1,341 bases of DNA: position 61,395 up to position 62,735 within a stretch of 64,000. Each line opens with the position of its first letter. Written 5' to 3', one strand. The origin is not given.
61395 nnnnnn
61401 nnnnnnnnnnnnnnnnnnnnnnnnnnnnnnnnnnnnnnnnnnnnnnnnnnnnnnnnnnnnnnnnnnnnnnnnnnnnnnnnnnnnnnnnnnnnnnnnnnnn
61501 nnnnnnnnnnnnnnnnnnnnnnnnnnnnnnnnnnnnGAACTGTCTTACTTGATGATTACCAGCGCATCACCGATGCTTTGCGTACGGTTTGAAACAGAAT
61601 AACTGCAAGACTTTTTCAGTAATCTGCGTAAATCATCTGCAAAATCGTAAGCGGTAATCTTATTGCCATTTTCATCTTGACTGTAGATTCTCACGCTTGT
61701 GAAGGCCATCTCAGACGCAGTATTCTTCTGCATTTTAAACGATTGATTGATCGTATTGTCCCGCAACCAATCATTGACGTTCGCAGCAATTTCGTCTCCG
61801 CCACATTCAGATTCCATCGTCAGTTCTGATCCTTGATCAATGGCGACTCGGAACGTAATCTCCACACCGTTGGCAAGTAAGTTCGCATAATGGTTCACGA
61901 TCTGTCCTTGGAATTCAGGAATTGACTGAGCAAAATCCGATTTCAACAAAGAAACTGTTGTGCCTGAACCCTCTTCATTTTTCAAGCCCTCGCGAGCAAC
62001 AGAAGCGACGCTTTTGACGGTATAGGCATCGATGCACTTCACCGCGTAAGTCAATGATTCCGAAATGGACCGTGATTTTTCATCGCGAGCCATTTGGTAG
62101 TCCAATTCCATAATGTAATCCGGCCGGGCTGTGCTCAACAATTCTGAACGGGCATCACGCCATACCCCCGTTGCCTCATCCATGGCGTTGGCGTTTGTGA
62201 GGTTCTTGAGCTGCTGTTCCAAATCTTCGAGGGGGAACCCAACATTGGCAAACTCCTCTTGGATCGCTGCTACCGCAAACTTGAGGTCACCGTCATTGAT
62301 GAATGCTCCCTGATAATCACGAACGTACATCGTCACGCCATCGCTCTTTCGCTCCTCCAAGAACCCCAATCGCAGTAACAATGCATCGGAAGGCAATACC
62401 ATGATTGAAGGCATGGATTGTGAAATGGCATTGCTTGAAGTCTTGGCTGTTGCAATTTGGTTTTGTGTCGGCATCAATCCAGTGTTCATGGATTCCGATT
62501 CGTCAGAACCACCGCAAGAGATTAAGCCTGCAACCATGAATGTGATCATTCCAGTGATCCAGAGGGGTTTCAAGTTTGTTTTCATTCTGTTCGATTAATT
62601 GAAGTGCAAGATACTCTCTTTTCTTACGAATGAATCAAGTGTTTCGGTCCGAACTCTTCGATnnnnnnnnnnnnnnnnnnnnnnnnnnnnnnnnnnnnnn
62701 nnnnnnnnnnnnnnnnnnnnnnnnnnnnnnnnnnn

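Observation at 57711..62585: Operon of three unassignable lipoproteins packed against a CASTOR/POLLUX-like RCK channel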

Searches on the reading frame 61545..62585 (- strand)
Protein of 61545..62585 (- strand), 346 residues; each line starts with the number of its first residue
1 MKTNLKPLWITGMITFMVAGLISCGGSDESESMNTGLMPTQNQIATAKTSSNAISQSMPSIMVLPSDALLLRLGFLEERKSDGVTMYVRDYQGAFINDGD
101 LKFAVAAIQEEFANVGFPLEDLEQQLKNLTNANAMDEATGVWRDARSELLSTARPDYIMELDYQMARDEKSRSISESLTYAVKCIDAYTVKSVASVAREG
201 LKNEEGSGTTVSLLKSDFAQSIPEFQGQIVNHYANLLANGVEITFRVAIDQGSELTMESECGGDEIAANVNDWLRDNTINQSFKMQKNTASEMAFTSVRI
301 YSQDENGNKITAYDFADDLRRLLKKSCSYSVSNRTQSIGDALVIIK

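Call 3: search_protein_families(library=pfam, proteins=[window:61545-62585:-], max_evalue=1)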
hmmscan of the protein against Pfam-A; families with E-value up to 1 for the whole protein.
window:61545-62585:- (346 aa): 2 families
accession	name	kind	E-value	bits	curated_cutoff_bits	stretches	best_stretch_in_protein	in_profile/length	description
PF19672.4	DUF6175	-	3.2e-64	217.3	23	1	58-346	2-293/293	Family of unknown function (DUF6175)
PF24012.1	DUF7326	-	0.17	12.7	27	1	119-152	36-69/76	Family of unknown function (DUF7326)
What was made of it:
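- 61545..62585 (-): Lipoprotein A, 346 aa. Lipobox LISC, with Cys24 at nt 62514-62516. Polar tether of about residues 25-57. Two alpha/beta domains. Pfam DUF6175 at E 3.2e-64 (call 3).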

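Call 4: search_protein_families(library=ncbifam, proteins=[window:61545-62585:-], max_evalue=1)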
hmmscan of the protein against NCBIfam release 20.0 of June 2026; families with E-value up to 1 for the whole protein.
window:61545-62585:- (346 aa): 1 family
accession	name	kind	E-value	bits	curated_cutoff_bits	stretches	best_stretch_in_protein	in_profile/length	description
NF012140.0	blaBJP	exception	0.026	13.3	600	1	81-175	52-146/294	BJP family subclass B3 metallo-beta-lactamase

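Call 5: search_protein_families(library=padloc, proteins=[window:61545-62585:-], max_evalue=1)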
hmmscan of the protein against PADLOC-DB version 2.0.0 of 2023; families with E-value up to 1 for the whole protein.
window:61545-62585:- (346 aa): 0 families

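Call 9: search_solved_structures(query=window:61545-62585:-, max_evalue=10)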
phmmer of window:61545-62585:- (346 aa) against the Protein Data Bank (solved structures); distinct sequences matched with E-value up to 10: 0.

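Call 11: find_homologous_proteins(query=window:61545-62585:-)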
Query window:61545-62585:- (346 aa): 163 proteins with E <= 0.001 among 2219 candidates; the best 120 are listed.
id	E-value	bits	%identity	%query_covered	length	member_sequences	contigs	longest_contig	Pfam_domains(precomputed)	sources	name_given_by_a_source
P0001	5.2e-218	740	98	100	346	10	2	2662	PF19672.5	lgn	-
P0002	2.3e-163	561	74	99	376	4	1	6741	PF19672.5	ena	-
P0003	4.6e-160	550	74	96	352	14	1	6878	PF19672.5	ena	-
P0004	9.3e-125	434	58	100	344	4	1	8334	PF19672.5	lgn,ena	-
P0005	1.6e-123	430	59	94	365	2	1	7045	PF19672.5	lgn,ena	-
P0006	7.7e-123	428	60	94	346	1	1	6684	PF19672.5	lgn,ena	-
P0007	7.4e-121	421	57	97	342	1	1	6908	PF19672.5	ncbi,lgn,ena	-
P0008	1.3e-120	421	57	97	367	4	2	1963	PF19672.5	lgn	-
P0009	2.5e-120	420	58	100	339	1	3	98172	PF19672.5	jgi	jgi:hypothetical protein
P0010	9.7e-120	418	57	97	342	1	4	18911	PF19672.5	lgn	-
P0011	3.1e-116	406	55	99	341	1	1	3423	PF19672.5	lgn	-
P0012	1.0e-114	401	54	99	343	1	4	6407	PF19672.5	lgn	-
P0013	3.2e-114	400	55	94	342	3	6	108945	PF19672.5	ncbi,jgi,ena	jgi:hypothetical protein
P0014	1.8e-113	397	55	96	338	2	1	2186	PF19672.5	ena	-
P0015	7.8e-112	392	54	98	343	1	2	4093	PF19672.5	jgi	-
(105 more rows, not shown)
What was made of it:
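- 61545..62585 (-): 163 homologues (call 11).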

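Call 13: find_related_loci(query=A1, collection=genome_contigs, flank=10000)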
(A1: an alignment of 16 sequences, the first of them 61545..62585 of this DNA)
Query A1 (346 aa) in genome_contigs; peptide patterns used: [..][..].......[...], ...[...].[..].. (x = any residue, [..] = any of these).
156 stretches matched a pattern; 19 encode a relative of the query (tblastn E <= 1e-3); 19 distinct loci.
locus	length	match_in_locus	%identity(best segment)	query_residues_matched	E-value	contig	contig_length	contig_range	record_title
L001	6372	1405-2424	56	4-346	5e-132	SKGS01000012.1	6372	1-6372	MAG: Lishizhenia sp. isolate CSBr16_161 CSBr16-18395, whole genome shotgun sequence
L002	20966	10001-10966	55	21-346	8e-125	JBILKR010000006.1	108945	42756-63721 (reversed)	MAG: Flavobacteriales bacterium isolate ME2017-07-14_3300042517_group7_bin162 Rohwer_bin654_scaffold_19_c1, whole genome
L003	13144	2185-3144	52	21-346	8e-118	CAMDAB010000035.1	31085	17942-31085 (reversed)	MAG: Saprospira grandis DSM 2844 isolate ME-21oct19-178 genome assembly, contig: ME-21oct19-C1902, whole genome shotgun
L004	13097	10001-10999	52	13-346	2e-116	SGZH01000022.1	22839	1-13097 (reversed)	MAG: Flavobacteriales bacterium isolate MED-G124 Flavobacteriales-MED-G124-C22, whole genome shotgun sequence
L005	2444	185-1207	53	3-345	7e-118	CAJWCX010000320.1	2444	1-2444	MAG TPA_asm: uncultured Flavobacteriales bacterium isolate ERR598992_bin.1_MetaBAT_v2.12.1_MAG genome assembly, contig:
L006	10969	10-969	50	23-346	3e-112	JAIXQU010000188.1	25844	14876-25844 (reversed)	MAG: Cytophagaceae bacterium isolate C4_MAG_00041 pond_C4_MAG_00041_000000000076, whole genome shotgun sequence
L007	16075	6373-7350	53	16-345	3e-110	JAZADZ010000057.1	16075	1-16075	MAG: Bacteroidota bacterium isolate XB_MAG74 DB_MAG74_0057, whole genome shotgun sequence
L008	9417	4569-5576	49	13-346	1e-109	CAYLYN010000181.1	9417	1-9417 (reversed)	MAG TPA_asm: uncultured Rikenellaceae bacterium isolate SRP304446_co1_106 genome assembly, contig: NODE_5189_length_9417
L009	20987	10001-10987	52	16-345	9e-109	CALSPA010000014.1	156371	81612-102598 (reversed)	MAG: uncultured Flavobacteriales bacterium isolate L_MB170 genome assembly, contig: contig_32149_L_MB170, whole genome s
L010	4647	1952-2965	49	5-346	3e-108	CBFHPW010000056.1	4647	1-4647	MAG: Flavobacteriales bacterium isolate AGTU_80_bin_7_indstr genome assembly, contig: AGTU_80_bin_7_indstr_c60, whole ge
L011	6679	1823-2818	52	1-343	1e-107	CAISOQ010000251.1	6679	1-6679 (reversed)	MAG: uncultured Flavobacteriia bacterium isolate Loclat_bin-19642 genome assembly, contig: bin-19642:251/493, whole geno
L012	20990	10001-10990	48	16-346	6e-107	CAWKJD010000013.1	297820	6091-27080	MAG: uncultured Bacteroidales bacterium isolate MFD01872.bin.1.312 genome assembly, contig: contig_49503, whole genome s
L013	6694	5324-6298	50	8-346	7e-100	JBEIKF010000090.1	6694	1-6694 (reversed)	MAG: Crocinitomicaceae bacterium isolate Sample-104-S4-bin-11 Sample_104_S4-bin_11-k141_1362486, whole genome shotgun se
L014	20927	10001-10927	51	37-346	7e-97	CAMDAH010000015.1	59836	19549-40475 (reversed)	MAG: Chryseobacterium gleum isolate ME-21oct19-120 genome assembly, contig: ME-21oct19-C622, whole genome shotgun sequen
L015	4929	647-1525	53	53-346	1e-96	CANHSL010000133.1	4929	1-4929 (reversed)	MAG: Flavobacteriales bacterium isolate RE-26jul17-234 genome assembly, contig: RE-26jul17-C37743, whole genome shotgun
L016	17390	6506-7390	53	51-346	2e-96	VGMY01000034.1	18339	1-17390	MAG: Bacteroidetes bacterium isolate K_Offshore_surface_m2_005 K_Offshore_surface_m2_005_Ga0194130_10004264, whole genom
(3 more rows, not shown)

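Call 22: search_solved_structures(query=A3, max_evalue=10, show_alignments=2)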
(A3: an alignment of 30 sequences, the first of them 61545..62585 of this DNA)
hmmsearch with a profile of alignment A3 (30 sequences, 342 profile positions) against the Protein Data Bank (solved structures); distinct sequences matched with E-value up to 10: 0.

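Call 25: find_encoding_contigs(protein=P0002, flank=8000, max_places=4)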
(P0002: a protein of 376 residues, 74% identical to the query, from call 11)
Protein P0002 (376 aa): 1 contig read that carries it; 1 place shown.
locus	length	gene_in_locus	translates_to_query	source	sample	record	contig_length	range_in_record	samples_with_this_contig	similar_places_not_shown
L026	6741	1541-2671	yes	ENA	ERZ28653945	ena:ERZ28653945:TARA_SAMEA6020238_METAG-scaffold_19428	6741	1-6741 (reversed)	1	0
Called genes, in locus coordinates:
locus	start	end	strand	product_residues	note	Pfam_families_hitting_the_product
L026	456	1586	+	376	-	PF14281:PDDEXK_4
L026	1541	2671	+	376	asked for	PF19672:DUF6175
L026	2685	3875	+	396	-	-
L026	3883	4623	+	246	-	-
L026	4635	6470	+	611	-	PF06241:Castor_Poll_mid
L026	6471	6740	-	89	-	?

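Call 31: predict_structure(alignment_id=A3)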
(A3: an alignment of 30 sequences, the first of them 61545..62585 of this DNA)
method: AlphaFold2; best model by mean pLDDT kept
length: 346 residues; sequences in the alignment: 30
mean_pLDDT: 79.3   pTM: 0.72
mean pLDDT of the five models: 79.3, 78.6, 76.1, 75.3, 66.0
residues with pLDDT >= 90: 115; 70-90: 151; 50-70: 47; < 50: 33
segments of 3 or more residues with pLDDT < 50: 1-7, 20-36, 50-54
pLDDT, mean of each block of 10 residues (from residue 1): 47 51 37 45 57 62 95 92 82 92 95 93 84 59 77 91 88 82 93 94 79 93 93 86 89 67 78 86 78 86 82 90 81 86 89
secondary structure, 60 per line:
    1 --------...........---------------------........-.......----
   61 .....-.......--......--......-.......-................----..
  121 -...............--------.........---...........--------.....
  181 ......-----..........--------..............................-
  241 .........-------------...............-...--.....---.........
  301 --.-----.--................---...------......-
elements in order: H9-19 H41-48 H50-56 E61-65 H67-73 E76-81 E84-89 H91-97 H99-114 H122-136 H145-153 E157-167 E176-186 E192-201 H210-239 E241-249 H263-277 E284-288 E292-300 H312-327 E331-333 E340-345
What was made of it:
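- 61545..62585 (-): AF2 model pLDDT 79 (call 31).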

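Call 36: fold_search(model_id=the predicted structure, library=pdb)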
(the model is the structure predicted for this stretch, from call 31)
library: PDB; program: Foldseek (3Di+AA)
matches with E <= 10: 680; with E <= 0.001: 1
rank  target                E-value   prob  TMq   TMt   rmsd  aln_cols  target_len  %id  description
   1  2iqi_F                8.9e-04  0.99  0.19  0.33  11.1       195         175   13  Crystal structure of protein XCC0632 from Xanthomonas campestris, Pfam DUF330 (released 2006-11-07)
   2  4hrv_A                1.1e-03  1.00  0.24  0.52   9.0       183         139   11  Crystal Structure of Lipoprotein GNA1162 from Neisseria meningitidis (released 2013-04-24)
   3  3w1e                  1.3e-03  0.89  0.24  0.23  13.4       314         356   11  Structure of FlgT, a flagellar basal body component protein (released 2013-04-03)
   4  4hrv_B                2.1e-03  0.99  0.25  0.50   6.8       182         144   16  Crystal Structure of Lipoprotein GNA1162 from Neisseria meningitidis (released 2013-04-24)
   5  8z5n_0                2.2e-03  0.77  0.22  0.22  14.3       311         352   10  Cryo-EM structure of the LPHT ring (released 2025-10-22)
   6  8t8d_A                2.6e-03  0.84  0.19  0.29  15.1       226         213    7  Structure of Helicobacter pylori adhesin A, HpaA (released 2024-01-31)
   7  2iqi_A                3.0e-03  0.84  0.16  0.28  12.1       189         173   12  Crystal structure of protein XCC0632 from Xanthomonas campestris, Pfam DUF330 (released 2006-11-07)
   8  2iqi_B                3.2e-03  0.87  0.15  0.27  15.4       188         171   13  Crystal structure of protein XCC0632 from Xanthomonas campestris, Pfam DUF330 (released 2006-11-07)
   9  8t8d_C                4.8e-03  0.60  0.17  0.26  15.8       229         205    9  Structure of Helicobacter pylori adhesin A, HpaA (released 2024-01-31)
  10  8t8d_B                5.7e-03  0.96  0.26  0.42   9.7       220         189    8  Structure of Helicobacter pylori adhesin A, HpaA (released 2024-01-31)
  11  3bgh_B                5.7e-03  0.80  0.22  0.35  13.9       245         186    8  Crystal structure of putative neuraminyllactose-binding hemagglutinin homolog from Helicobacter pylori (released 2007-12-11)
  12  8t8d_D                5.7e-03  0.63  0.16  0.28  13.3       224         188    9  Structure of Helicobacter pylori adhesin A, HpaA (released 2024-01-31)
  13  2iqi_G                6.5e-03  0.80  0.17  0.29  11.8       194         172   11  Crystal structure of protein XCC0632 from Xanthomonas campestris, Pfam DUF330 (released 2006-11-07)
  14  7brm_A                6.9e-03  0.77  0.24  0.30  22.1       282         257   14  Architecture of curli complex (released 2020-07-15)
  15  6ozl_B                1.0e-02  0.41  0.17  0.23  17.5       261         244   12  Crystal structure of Mus musculus (Mm) Endonuclease V in complex with a 23mer RNA oligo containing an inosine after a  (released 2019-09-04)
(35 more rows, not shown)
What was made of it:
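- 61545..62585 (-): Foldseek matches to GNA1162, DUF330/PqiC-like, FlgT, CsgG and PelC at E about 1e-3 (call 36).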

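Call 42: search_protein_families(library=pfam, proteins=[L016:9965-10504:+, L006:2988-3719:+, L003:7819-9714:+, L007:9570-10019:+, L004:8240-9697:-], max_evalue=0.01)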
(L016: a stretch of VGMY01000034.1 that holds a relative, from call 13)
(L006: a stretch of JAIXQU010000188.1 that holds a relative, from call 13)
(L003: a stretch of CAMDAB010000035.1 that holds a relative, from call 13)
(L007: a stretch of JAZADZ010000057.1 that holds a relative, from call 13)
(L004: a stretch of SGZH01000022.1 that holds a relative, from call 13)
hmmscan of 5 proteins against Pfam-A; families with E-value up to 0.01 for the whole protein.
L016:9965-10504:+ (179 aa): 0 families

L006:2988-3719:+ (243 aa): 1 family
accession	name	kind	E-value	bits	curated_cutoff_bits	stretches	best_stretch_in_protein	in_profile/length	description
PF22945.2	LEM-3_GIY-YIG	-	2.9e-11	44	27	1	29-118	27-118/151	LEM-3-like GIY-YIG domain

L003:7819-9714:+ (631 aa): 6 families
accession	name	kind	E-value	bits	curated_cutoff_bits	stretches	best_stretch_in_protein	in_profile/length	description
PF07693.20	KAP_NTPase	-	7.7e-39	134.1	20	1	21-310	2-290/293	KAP family P-loop domain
PF13191.12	AAA_16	-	1.2e-05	26.3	32.6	1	42-207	29-161/167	AAA ATPase domain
PF13401.12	AAA_22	-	0.00023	21.9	27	1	43-215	11-121/130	AAA domain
PF01637.24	ATPase_2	-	0.00029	21.2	33.2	1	99-207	29-141/225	ATPase domain predominantly from Archaea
PF00004.35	AAA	-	0.0016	19.3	21.2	0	158-208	39-95/131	ATPase family associated with various cellular activities (AAA)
PF12775.13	AAA_7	-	0.0016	18.5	25.8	0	26-72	24-68/181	P-loop containing dynein motor region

L007:9570-10019:+ (149 aa): 1 family
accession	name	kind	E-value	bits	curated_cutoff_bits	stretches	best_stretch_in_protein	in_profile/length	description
PF05538.17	Campylo_MOMP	-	0.0065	16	29.6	1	79-142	216-272/421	Campylobacter major outer membrane protein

L004:8240-9697:- (485 aa): 2 families
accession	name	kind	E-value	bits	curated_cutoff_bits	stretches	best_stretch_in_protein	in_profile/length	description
PF11074.14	DUF2779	-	3.8e-29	101.9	23.3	1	294-416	1-126/126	Domain of unknown function(DUF2779)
PF13482.12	RNase_H_2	-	0.0051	17.2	22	0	312-483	11-164/165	RNase_H superfamily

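Call 52: search_protein_families(library=pfam, alignment_id=A5, max_evalue=0.00001)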
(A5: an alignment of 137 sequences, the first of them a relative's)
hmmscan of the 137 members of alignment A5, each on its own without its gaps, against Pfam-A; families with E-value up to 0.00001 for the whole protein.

A. member 1, L001:118-1305:- (395 aa): 0 families

B. families by the number of members that match (of 137 scanned): 92 families (the first 25 are shown)
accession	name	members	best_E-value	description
PF00520.37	Ion_trans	5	1.8e-31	Ion transport protein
PF02254.24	TrkA_N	3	3.4e-46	TrkA-N domain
PF11074.14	DUF2779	3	4e-41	Domain of unknown function(DUF2779)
PF07693.20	KAP_NTPase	3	5.4e-41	KAP family P-loop domain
PF14281.12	PDDEXK_4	3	1.9e-32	PD-(D/E)XK nuclease superfamily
PF07885.22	Ion_trans_2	3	2.3e-14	Ion channel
PF22945.2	LEM-3_GIY-YIG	3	2.2e-13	LEM-3-like GIY-YIG domain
PF13561.12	adh_short_C2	2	1.1e-67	Enoyl-(Acyl carrier protein) reductase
PF00106.31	adh_short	2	7.4e-59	short chain dehydrogenase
PF09603.15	Fib_succ_major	2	2.1e-54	Fibrobacter succinogenes major domain (Fib_succ_major)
PF06241.17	Castor_Poll_mid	2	7.5e-23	Castor and Pollux, part of voltage-gated ion channel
PF02080.26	TrkA_C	2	8.5e-22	TrkA-C domain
PF08659.16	KR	2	6.7e-19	KR domain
PF07508.19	Recombinase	2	2.6e-12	Recombinase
PF00903.31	Glyoxalase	2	4.3e-12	Glyoxalase/Bleomycin resistance protein/Dioxygenase superfamily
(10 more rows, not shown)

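Call 53: search_protein_families(library=padloc, alignment_id=A5, max_evalue=0.00001)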
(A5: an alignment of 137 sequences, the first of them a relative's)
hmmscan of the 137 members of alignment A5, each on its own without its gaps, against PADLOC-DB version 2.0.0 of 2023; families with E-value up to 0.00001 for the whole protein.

A. member 1, L001:118-1305:- (395 aa): 0 families

B. families by the number of members that match (of 137 scanned): 79 families (the first 25 are shown)
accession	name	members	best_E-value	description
PDLC04031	PD-T4-3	3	4.8e-73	-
PDLC02361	PifA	3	2.2e-30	PifA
PDLC04959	PDC-S20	3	1.2e-29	-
PDLC02209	QatA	3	1.4e-26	-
PDLC04958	PDC-S20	3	1.1e-23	-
PDLC04972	PDC-S26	3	1.7e-23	-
PDLC04977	PDC-S26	3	1.7e-21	-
PDLC04957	PDC-S20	3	3.8e-21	-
PDLC02210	QatA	3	4.6e-21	-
PDLC04956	PDC-S20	3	3.6e-12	-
PDLC04971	PDC-S26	3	5.9e-12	-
PDLC03665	Control_protein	2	5.3e-09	control protein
PDLC03954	RmrA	2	3.1e-08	-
PDLC04980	PDC-S26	1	1.4e-85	-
PDLC04974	PDC-S26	1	6.3e-83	-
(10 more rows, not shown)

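Call 72: search_dna_similar(query=window:61545-62585:-, collection=phages, mode=protein, max_evalue=0.001, max_rows=10)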
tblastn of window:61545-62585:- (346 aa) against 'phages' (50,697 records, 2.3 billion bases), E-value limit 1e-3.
Records with a match: 1; places in all: 1; records where one place covers at least 80% of the query: 1.
Best place of each record, by identity: <60% 1.
By first word of the organism name: Bacteriophage 1.
By host as written in the record: - 1.
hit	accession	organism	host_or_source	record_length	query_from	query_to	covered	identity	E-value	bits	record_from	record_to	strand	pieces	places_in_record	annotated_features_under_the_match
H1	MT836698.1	Bacteriophage sp.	human fecal samples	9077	59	339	81%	31.3%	5e-34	138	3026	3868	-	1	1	record has no annotation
